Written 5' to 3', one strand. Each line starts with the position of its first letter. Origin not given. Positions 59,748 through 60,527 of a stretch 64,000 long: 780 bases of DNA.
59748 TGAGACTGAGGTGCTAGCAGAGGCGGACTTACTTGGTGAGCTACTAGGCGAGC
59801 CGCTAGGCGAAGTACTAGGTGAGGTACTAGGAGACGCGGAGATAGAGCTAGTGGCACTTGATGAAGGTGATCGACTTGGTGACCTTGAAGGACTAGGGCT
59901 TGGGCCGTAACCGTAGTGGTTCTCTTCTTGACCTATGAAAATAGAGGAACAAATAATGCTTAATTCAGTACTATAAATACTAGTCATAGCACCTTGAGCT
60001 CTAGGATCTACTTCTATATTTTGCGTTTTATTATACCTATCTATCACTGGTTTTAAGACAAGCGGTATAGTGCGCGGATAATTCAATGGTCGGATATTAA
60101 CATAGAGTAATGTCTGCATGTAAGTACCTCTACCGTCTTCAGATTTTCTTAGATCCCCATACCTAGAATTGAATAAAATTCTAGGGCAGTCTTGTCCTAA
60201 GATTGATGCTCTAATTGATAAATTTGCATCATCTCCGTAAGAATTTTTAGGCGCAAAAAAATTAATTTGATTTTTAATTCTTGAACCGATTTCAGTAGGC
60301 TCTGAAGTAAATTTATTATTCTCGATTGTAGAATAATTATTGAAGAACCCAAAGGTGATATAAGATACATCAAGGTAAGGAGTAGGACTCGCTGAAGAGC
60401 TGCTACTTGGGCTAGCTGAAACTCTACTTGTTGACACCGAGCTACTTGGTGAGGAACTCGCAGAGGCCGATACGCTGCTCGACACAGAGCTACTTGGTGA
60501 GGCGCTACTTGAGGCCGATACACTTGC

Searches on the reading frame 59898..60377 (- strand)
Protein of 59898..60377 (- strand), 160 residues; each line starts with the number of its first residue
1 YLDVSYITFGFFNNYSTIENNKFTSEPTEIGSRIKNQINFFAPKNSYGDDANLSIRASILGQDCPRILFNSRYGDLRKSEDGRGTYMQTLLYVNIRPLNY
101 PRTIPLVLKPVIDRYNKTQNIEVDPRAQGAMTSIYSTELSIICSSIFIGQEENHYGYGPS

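Call 25: search_protein_representatives(alignment_id=A1)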
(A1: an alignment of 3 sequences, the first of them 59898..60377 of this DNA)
Query: 3 sequences, 145 profile positions. Proteins with E-value up to 0.001 (for the whole library): 1; up to 1e-10: 0; up to 1e-30: 0. The best 1 are listed.
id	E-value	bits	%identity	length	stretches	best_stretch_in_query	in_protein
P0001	9.3e-05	38.7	-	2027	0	-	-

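Call 57: predict_structure(alignment_id=A1)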
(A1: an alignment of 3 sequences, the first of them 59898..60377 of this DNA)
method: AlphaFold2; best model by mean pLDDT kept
length: 160 residues; sequences in the alignment: 3
mean_pLDDT: 55.3   pTM: 0.56
mean pLDDT of the five models: 55.3, 54.9, 54.1, 51.8, 31.3
residues with pLDDT >= 90: 0; 70-90: 41; 50-70: 44; < 50: 75
segments of 3 or more residues with pLDDT < 50: 1-46, 80-85, 114-128, 154-160
pLDDT, mean of each block of 10 residues (from residue 1): 33 33 36 44 52 76 81 63 51 61 64 50 45 77 76 43
secondary structure, 60 per line:
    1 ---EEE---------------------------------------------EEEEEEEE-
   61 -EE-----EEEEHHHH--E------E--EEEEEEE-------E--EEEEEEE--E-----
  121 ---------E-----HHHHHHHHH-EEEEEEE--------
elements in order: E4-6 E52-59 E69-72 H73-76 E89-95 E106-112 H136-144 E146-152
